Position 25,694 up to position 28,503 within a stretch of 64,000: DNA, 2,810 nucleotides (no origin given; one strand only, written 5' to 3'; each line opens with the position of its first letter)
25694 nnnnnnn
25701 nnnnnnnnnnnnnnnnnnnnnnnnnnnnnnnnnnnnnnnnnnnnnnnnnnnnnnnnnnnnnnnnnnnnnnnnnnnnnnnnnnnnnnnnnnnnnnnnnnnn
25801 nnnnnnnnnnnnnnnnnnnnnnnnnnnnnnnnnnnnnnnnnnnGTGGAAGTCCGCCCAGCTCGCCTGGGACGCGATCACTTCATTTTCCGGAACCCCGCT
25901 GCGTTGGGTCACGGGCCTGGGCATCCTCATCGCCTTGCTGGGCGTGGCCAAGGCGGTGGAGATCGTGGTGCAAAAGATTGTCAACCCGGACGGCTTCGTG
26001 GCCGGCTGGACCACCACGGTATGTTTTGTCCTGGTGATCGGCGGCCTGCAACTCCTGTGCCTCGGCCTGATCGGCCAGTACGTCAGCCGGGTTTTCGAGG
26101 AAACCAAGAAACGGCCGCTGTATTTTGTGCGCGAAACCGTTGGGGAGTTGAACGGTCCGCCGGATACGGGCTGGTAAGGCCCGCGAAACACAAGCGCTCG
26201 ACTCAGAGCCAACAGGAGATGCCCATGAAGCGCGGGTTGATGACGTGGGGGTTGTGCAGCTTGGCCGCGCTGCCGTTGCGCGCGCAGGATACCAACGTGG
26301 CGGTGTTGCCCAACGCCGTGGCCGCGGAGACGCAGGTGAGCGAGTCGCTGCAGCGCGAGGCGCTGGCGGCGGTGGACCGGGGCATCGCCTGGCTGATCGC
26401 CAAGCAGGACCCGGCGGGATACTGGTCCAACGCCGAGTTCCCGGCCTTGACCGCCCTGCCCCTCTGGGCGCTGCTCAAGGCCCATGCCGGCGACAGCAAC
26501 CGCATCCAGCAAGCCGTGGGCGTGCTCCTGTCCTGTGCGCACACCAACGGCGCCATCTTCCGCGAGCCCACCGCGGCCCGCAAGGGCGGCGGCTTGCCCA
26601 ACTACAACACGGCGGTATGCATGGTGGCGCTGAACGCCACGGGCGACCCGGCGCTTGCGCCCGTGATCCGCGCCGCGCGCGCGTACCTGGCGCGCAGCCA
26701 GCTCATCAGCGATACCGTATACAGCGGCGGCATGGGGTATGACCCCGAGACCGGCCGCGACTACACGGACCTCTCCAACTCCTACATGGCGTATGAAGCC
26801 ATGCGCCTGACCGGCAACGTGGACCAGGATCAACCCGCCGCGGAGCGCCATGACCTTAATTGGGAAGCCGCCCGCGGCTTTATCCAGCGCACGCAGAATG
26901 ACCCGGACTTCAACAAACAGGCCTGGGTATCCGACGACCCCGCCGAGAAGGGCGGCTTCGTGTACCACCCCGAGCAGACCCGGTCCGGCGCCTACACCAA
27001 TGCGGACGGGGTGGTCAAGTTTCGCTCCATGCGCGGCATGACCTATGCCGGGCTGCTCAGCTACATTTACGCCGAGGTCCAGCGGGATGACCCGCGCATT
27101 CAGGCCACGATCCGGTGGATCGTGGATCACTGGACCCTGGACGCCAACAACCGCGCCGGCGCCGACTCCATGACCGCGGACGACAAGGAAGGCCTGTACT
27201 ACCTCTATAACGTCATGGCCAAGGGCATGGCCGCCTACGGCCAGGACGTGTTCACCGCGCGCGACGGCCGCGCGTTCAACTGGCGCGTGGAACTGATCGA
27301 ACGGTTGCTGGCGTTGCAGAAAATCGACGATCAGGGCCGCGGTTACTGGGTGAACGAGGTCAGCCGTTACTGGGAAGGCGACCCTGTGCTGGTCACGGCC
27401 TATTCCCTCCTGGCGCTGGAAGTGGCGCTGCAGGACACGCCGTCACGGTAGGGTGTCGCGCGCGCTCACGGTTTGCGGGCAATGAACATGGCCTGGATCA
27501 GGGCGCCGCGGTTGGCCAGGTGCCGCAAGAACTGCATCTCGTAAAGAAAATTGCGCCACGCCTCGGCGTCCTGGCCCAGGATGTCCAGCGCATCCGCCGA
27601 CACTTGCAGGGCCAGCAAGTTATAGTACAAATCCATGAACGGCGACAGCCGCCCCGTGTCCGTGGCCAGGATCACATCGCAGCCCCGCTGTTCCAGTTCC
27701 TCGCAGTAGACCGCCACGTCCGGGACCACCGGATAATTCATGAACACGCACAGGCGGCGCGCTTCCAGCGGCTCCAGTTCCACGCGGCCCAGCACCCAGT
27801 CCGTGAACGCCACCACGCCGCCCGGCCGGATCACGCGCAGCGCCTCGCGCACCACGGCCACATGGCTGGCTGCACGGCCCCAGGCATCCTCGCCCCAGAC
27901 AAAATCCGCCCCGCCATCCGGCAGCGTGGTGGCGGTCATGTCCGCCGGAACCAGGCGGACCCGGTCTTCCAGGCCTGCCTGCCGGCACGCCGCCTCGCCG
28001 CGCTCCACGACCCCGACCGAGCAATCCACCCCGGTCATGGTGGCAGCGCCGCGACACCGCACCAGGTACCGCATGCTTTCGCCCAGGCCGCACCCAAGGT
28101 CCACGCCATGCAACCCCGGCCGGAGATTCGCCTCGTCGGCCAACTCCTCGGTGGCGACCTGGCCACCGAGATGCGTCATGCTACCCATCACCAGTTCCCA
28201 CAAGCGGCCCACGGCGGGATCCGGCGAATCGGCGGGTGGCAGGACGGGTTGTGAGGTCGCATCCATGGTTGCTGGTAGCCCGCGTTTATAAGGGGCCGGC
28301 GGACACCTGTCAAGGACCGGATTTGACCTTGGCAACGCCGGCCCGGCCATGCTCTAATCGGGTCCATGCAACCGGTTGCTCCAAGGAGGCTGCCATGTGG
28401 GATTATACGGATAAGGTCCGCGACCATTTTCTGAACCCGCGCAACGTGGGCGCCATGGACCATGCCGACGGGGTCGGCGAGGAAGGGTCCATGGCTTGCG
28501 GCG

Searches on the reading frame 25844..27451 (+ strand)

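Call 5: search_protein_families(library=pfam, proteins=[window:25844-27451:+], max_evalue=0.01)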
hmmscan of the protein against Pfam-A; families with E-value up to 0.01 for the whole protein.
window:25844-27451:+ (535 aa): 1 family
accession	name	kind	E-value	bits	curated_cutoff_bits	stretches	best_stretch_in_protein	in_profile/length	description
PF13243.12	SQHop_cyclase_C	-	3.4e-05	23.5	26.1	0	173-211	263-300/319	Squalene-hopene cyclase C-terminal domain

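Call 7: search_protein_families(library=ncbifam, proteins=[window:25844-27451:+], max_evalue=0.01)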
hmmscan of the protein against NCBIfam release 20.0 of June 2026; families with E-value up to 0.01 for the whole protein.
window:25844-27451:+ (535 aa): 2 families
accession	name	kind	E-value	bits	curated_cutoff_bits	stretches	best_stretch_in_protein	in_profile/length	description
TIGR01507.1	hopene_cyclase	equivalog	1.3e-05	23.7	431.1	0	172-207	578-612/640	squalene--hopene cyclase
TIGR01787.1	squalene_cyclas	subfamily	0.00014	20.6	322.7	0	173-201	566-594/622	squalene/oxidosqualene cyclases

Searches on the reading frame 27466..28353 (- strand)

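Call 5: search_protein_families(library=pfam, proteins=[window:27466-28353:-], max_evalue=0.01)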
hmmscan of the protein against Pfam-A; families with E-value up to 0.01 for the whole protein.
window:27466-28353:- (295 aa): 8 families
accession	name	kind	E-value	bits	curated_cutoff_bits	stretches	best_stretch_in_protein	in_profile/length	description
PF08241.18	Methyltransf_11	-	4e-14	53.5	21.2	1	84-183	1-95/95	Methyltransferase domain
PF13649.12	Methyltransf_25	-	7.8e-14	52.6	27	1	84-179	2-97/97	Methyltransferase domain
PF13847.12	Methyltransf_31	-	7e-10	39.2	27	1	79-187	3-113/145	Methyltransferase domain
PF13489.12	Methyltransf_23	-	5.1e-07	30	27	1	77-203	20-136/164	Methyltransferase domain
PF08242.18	Methyltransf_12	-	3e-06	28.3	30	1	84-181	1-98/98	Methyltransferase domain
PF13578.12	Methyltransf_24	-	9.8e-05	23.6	26.3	1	84-185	1-104/105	Methyltransferase domain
PF01209.24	Ubie_methyltran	-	0.00021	21.2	20.1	1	73-183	41-151/233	ubiE/COQ5 methyltransferase family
PF02353.26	CMAS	-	0.0031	17.3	27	1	71-135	54-117/273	Mycolic acid cyclopropane synthetase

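Call 54: search_protein_families(library=ncbifam, proteins=[window:27466-28353:-], max_evalue=0.001)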
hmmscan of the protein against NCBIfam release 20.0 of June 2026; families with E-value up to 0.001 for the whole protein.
window:27466-28353:- (295 aa): 20 families
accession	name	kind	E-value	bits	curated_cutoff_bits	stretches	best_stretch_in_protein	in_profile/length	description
NF045667.1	MTase_DVU1556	equivalog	1.6e-15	57.2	155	1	61-234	4-169/213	DVU_1556 family methyltransferase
NF041675.1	sarc_dimgly_tmase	equivalog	3e-10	40.5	550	1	75-187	62-173/278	sarcosine/dimethylglycine N-methyltransferase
NF007610.0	PRK10258.1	equivalog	1.9e-09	37.2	342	1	73-189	36-144/251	malonyl-ACP O-methyltransferase BioC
NF041537.1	ArsM_AhpD_UU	exception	4.5e-09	35.5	510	1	77-195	74-191/345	arsenite methyltransferase/AhpD domain selenoprotein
NF040539.1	AST_met_ArsM_2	exception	3.4e-07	30.4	240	1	84-187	61-167/262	putative arsinothricin biosynthesis methyltransferase ArsM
NF047649.1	MTase_UXPK_star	exception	7.4e-07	28.5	460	1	76-188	74-186/283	methyltransferase/UXPK-star double selenoprotein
NF045882.1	PLipidMtase_Leg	equivalog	1.3e-06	28.3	390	1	51-184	16-144/207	phospholipid N-methyltransferase PmtA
NF001244.0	PRK00216.1-5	equivalog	4.8e-06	26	216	1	75-184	44-154/236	bifunctional demethylmenaquinone methyltransferase/2-methoxy-6-polyprenyl-1,4-benzoquinol methylase UbiE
NF043040.1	corrin_prot_MT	hypoth_equivalog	6.4e-06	25.8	180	1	67-189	30-153/216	corrinoid protein-associated methyltransferase CpaM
TIGR01934.1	MenG_MenH_UbiE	subfamily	8.1e-06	25.3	158.35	1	71-185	31-143/223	ubiquinone/menaquinone biosynthesis methyltransferase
TIGR04543.1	ketoArg_3Met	equivalog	1e-05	24.8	425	1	84-137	154-207/336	2-ketoarginine methyltransferase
NF002463.0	PRK01683.1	equivalog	1.5e-05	24.7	297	1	80-182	32-127/258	trans-aconitate 2-methyltransferase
NF008823.0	PRK11873.1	subfamily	3.2e-05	23.5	263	1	74-188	72-186/272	arsenite methyltransferase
TIGR02072.1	BioC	equivalog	3.4e-05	23.8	184.95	1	84-189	39-138/244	malonyl-ACP O-methyltransferase BioC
NF001241.0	PRK00216.1-2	equivalog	5.6e-05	22.9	327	1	70-186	42-150/231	demethylmenaquinone methyltransferase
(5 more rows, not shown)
